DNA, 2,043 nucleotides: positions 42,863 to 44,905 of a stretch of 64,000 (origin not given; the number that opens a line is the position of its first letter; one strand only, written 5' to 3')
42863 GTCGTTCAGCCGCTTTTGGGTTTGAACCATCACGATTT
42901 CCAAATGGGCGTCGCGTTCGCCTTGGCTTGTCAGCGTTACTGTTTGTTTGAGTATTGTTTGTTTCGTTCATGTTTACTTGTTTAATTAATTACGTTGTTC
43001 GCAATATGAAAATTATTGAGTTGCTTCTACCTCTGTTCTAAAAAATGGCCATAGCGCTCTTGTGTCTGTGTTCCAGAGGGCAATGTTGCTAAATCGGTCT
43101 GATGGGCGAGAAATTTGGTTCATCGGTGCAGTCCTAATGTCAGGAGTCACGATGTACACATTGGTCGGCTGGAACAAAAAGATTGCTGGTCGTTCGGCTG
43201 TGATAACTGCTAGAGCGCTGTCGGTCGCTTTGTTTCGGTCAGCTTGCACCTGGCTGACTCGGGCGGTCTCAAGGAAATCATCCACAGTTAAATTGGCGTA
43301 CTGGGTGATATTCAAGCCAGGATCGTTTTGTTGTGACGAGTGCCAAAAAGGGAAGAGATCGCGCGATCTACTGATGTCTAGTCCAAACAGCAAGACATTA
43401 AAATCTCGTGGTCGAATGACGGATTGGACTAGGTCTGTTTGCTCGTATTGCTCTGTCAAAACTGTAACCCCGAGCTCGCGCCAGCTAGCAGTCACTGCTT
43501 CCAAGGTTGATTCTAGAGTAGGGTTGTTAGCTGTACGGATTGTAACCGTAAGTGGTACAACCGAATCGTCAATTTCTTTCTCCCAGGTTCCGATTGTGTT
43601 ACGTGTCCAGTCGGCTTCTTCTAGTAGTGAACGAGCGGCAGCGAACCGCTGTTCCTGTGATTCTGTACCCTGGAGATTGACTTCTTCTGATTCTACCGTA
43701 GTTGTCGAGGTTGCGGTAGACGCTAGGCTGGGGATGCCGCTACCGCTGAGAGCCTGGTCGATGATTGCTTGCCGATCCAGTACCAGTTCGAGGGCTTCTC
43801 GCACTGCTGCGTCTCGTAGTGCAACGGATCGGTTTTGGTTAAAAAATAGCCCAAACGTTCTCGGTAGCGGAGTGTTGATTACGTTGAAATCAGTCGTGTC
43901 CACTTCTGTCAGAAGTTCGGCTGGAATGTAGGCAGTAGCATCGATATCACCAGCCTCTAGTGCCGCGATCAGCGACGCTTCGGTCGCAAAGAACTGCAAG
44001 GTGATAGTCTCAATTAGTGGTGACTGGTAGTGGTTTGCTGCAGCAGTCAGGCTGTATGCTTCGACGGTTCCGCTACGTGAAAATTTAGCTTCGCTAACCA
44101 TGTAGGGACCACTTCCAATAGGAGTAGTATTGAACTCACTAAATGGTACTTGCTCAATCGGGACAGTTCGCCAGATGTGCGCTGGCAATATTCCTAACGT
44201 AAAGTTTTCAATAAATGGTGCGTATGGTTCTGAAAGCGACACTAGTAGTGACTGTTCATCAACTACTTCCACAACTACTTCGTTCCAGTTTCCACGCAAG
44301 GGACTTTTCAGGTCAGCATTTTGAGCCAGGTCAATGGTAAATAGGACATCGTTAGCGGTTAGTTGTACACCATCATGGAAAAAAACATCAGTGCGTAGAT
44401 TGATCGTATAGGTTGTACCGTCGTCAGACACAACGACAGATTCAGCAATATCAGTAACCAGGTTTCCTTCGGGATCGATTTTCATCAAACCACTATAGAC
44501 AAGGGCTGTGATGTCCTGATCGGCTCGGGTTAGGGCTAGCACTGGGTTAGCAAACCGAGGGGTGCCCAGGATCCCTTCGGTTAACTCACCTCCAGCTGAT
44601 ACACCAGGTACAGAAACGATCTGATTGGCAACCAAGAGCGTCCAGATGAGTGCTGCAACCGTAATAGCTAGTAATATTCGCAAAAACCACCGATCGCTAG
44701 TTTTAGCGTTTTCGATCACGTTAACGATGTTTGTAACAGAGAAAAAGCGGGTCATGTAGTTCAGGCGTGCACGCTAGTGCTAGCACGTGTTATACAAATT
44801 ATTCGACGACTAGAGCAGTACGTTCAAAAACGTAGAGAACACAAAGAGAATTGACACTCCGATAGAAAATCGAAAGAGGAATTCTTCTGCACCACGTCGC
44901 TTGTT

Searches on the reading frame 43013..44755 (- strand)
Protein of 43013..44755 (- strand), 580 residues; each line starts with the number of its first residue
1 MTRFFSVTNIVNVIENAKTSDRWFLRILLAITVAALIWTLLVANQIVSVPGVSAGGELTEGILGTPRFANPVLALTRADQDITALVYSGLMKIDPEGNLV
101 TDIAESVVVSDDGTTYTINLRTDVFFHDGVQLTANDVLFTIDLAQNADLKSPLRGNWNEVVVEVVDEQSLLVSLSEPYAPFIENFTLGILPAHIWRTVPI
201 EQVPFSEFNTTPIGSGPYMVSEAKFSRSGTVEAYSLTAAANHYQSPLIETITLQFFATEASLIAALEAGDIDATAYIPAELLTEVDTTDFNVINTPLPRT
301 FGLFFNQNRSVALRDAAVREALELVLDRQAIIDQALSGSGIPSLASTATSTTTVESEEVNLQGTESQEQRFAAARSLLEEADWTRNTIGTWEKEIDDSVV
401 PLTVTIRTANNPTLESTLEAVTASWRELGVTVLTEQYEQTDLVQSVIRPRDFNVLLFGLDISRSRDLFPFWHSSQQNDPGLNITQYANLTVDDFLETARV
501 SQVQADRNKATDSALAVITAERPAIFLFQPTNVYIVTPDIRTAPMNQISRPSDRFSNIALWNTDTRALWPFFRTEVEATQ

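Call 8: search_protein_families(library=ncbifam, proteins=[window:43013-44755:-])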
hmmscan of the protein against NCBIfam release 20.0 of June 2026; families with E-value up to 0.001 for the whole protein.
window:43013-44755:- (580 aa): 11 families
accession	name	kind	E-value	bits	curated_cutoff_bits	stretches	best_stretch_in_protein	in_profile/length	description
NF045468.1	Opp5A_nikA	equivalog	1e-29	103.4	600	1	82-540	40-469/488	nickel ABC transporter substrate-binding protein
TIGR02294.1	nickel_nikA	equivalog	5.3e-29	101.1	393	1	82-453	31-394/501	nickel ABC transporter substrate-binding protein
NF045467.1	Opp4A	equivalog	5.1e-25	87.7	650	1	55-544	34-542/556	oligopeptide ABC transporter substrate-binding protein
TIGR04028.1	SBP_KPN_01854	hypoth_equivalog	1.9e-24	86.1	468.5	1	102-552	47-502/509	TIGR04028 family ABC transporter substrate-binding protein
NF011942.0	PRK15413.1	equivalog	4.5e-23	81.7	594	1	78-384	50-344/512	glutathione ABC transporter substrate-binding protein GsiB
NF047575.1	opine_bind_CntA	exception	8e-21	74.2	800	1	84-391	63-368/535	staphylopine-dependent metal ABC transporter substrate-binding lipoprotein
NF011684.0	PRK15104.1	equivalog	4.2e-13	48.8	947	1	79-387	62-383/543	oligopeptide ABC transporter substrate-binding protein OppA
NF043070.1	DppA_dipep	equivalog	9.4e-12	44.2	1005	1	85-534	59-510/535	dipeptide ABC transporter periplasmic-binding protein DppA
NF011689.0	PRK15109.1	equivalog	2.9e-10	39.4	560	1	82-540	61-520/547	ABC transporter substrate-binding protein SapA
NF007287.0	PRK09755.1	equivalog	1.3e-09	37.5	1098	1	82-157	59-134/535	ABC transporter substrate-binding protein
NF010149.0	PRK13626.1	equivalog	1.4e-07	30.6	476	1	71-224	135-277/552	HTH-type transcriptional regulator SgrR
